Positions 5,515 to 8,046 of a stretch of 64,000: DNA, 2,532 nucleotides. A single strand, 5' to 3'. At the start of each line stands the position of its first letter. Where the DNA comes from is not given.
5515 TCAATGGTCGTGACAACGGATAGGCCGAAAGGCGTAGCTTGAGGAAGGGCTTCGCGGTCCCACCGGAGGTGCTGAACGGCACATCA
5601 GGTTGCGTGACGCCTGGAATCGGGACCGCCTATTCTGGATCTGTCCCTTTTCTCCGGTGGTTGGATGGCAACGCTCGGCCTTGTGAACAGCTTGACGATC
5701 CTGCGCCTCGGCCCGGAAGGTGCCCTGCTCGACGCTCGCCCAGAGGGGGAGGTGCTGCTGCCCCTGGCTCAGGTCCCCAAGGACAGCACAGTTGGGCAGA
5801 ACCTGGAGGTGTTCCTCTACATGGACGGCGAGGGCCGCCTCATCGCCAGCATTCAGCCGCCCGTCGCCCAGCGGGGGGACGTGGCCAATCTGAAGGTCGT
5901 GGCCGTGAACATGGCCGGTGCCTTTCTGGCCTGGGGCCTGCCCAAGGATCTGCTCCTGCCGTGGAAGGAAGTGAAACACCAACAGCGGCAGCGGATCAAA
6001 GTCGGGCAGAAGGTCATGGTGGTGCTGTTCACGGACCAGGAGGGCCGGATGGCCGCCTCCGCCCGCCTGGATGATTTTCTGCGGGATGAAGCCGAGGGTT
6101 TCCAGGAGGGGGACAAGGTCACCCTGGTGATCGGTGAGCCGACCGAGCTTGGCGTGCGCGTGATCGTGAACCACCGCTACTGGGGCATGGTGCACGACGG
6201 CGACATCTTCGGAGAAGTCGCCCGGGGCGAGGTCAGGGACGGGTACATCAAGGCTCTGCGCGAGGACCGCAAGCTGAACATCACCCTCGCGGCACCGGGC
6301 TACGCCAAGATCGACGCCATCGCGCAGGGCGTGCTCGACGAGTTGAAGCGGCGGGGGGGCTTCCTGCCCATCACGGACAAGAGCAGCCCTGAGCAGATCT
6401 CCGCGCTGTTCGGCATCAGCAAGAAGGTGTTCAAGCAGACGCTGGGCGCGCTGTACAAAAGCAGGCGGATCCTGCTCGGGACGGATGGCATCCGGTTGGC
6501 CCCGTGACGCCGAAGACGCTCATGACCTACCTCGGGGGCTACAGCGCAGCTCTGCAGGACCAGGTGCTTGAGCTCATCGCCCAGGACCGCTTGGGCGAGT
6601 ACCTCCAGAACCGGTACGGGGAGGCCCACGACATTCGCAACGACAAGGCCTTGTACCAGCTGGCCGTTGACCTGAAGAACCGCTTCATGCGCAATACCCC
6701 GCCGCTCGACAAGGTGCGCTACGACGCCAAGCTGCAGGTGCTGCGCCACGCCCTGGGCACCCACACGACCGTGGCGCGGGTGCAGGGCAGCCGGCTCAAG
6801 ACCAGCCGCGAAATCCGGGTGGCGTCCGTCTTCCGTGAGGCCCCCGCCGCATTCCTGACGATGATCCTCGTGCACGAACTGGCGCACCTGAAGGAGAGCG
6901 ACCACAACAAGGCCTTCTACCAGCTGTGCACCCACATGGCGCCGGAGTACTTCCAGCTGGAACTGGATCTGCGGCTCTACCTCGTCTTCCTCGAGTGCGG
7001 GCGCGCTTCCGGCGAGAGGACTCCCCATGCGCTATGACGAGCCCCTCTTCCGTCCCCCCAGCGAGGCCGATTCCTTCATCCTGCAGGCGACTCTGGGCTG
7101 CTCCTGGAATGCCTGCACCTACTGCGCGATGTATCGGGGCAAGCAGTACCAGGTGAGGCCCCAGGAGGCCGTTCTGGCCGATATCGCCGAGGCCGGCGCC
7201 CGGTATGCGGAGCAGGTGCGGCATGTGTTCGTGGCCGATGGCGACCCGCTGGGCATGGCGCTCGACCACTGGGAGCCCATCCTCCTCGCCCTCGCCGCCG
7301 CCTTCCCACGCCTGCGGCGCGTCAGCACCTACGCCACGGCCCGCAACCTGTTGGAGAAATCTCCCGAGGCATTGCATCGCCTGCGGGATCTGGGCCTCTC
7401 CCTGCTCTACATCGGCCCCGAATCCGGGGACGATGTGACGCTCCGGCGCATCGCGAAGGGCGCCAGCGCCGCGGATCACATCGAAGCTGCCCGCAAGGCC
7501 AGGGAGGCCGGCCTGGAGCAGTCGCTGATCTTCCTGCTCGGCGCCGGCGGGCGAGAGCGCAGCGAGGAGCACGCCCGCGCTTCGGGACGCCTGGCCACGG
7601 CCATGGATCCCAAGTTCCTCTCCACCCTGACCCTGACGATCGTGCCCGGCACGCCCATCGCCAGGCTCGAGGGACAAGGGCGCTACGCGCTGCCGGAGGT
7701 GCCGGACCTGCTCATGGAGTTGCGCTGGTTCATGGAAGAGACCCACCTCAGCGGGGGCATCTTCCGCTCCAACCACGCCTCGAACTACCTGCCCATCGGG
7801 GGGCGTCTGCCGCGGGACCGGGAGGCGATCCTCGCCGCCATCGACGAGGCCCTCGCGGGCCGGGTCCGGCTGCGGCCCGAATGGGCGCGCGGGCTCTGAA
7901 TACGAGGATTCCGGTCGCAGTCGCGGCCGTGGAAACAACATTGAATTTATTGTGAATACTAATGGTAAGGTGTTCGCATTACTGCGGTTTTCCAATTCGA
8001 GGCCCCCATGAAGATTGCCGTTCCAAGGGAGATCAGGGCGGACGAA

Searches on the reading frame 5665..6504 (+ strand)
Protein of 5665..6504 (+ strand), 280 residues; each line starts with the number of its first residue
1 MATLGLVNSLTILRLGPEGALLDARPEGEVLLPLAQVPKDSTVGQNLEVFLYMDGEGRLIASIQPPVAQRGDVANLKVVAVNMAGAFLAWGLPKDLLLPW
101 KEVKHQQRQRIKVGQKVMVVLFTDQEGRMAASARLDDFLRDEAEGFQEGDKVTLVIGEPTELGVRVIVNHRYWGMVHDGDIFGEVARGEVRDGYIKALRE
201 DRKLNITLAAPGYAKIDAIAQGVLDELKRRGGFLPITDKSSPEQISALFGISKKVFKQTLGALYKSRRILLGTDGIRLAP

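Call 78: search_protein_families(library=pfam, proteins=[window:5665-6504:+], max_evalue=0.001)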
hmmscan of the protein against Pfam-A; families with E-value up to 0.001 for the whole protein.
window:5665-6504:+ (280 aa): 4 families
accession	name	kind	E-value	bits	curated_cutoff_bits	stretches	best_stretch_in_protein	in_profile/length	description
PF13509.12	S1_2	-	7.6e-27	93.7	21.8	2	4-63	1-60/61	S1 domain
PF17783.7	CvfB_WH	-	3.2e-21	75.3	22.9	1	223-278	3-58/58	CvfB-like winged helix domain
PF00575.29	S1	-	0.00036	21.3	22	0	71-120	5-58/74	S1 RNA binding domain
PF21191.3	CvfB_1st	-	0.00082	19.6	27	0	78-131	6-61/62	CvfB first S1-like domain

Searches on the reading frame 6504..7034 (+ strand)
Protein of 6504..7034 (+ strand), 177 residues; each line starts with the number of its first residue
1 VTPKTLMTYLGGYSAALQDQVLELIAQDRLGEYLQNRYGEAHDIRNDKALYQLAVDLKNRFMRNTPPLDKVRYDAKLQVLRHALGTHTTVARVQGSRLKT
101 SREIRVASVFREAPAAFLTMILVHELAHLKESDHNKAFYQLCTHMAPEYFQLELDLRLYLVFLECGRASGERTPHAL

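Call 78: search_protein_families(library=pfam, proteins=[window:6504-7034:+], max_evalue=0.001)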
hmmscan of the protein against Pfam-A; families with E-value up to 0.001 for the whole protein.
window:6504-7034:+ (177 aa): 2 families
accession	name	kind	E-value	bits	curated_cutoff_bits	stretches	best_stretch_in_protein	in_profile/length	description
PF01863.23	YgjP-like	-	4.6e-11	43.5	26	1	95-156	144-204/207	YgjP-like, metallopeptidase domain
PF08325.16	WLM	-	1.1e-06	29.4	26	1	117-154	82-119/190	WLM domain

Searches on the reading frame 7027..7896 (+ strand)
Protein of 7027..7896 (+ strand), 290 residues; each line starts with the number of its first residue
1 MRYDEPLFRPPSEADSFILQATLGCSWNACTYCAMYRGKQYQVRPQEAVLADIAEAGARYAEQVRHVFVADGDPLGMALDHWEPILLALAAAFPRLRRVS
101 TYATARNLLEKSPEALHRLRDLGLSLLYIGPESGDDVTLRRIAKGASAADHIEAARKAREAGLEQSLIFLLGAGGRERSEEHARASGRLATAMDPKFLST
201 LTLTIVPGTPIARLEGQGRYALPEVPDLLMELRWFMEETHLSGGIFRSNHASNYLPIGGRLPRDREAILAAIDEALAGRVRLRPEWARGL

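Call 78: search_protein_families(library=pfam, proteins=[window:7027-7896:+], max_evalue=0.001)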
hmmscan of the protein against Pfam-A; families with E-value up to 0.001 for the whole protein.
window:7027-7896:+ (290 aa): 1 family
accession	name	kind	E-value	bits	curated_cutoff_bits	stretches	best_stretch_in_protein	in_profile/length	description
PF04055.27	Radical_SAM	-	6.8e-19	69.1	29.5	1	22-179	4-157/166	Radical SAM superfamily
